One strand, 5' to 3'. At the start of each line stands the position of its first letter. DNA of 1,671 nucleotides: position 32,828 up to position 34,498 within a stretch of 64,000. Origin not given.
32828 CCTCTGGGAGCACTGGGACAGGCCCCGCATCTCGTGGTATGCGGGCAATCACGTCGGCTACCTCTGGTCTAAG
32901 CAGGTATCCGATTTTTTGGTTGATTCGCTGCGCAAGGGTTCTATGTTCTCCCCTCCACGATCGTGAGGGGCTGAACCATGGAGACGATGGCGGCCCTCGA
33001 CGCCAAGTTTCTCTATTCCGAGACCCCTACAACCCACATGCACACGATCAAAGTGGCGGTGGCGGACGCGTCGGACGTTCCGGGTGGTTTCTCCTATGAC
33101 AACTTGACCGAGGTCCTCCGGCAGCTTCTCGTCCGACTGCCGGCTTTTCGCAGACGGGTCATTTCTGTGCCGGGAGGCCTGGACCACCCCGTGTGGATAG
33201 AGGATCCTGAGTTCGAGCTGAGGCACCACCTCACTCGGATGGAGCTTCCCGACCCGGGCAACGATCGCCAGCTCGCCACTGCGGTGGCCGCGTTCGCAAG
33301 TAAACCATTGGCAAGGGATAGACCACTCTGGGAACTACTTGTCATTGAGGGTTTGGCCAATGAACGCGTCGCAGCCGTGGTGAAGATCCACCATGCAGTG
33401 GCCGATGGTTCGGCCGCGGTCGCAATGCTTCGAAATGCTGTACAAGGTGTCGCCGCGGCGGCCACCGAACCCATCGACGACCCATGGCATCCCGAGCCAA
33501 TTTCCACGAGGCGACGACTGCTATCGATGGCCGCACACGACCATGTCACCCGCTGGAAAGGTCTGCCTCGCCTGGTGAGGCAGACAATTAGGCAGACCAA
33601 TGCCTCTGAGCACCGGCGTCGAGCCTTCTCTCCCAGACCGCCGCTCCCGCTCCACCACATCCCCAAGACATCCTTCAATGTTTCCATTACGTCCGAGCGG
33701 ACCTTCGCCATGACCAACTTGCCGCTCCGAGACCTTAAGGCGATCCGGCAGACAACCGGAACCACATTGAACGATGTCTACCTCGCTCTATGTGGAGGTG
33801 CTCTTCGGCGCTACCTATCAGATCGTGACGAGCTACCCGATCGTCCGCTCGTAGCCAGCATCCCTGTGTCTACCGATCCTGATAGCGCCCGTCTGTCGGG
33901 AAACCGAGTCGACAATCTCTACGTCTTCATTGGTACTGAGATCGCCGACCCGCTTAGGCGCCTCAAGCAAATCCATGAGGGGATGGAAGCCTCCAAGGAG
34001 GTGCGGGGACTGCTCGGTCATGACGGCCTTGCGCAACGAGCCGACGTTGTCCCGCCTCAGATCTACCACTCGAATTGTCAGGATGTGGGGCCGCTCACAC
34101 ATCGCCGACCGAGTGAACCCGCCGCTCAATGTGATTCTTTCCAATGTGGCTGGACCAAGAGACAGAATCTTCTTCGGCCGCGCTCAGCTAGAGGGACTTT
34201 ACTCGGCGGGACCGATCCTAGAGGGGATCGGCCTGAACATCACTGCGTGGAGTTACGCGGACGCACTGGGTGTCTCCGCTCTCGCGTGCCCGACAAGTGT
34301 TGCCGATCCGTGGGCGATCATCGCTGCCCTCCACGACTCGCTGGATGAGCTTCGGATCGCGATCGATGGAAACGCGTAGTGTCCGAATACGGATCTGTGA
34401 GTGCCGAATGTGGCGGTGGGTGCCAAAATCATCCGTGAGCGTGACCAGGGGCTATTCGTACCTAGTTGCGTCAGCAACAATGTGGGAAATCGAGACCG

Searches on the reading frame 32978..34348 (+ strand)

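Call 31: search_protein_families(library=pfam, proteins=[window:32978-34348:+])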
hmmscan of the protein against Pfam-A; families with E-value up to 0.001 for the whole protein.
window:32978-34348:+ (456 aa): 2 families
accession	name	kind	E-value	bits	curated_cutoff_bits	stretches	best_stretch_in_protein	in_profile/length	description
PF03007.21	WS_DGAT_cat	-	1.8e-64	218.5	23.6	1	4-268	1-263/263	Wax ester synthase/diacylglycerol acyltransferase catalytic domain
PF00668.25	Condensation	-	7.4e-06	25.4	30.6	0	34-153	35-153/456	Condensation domain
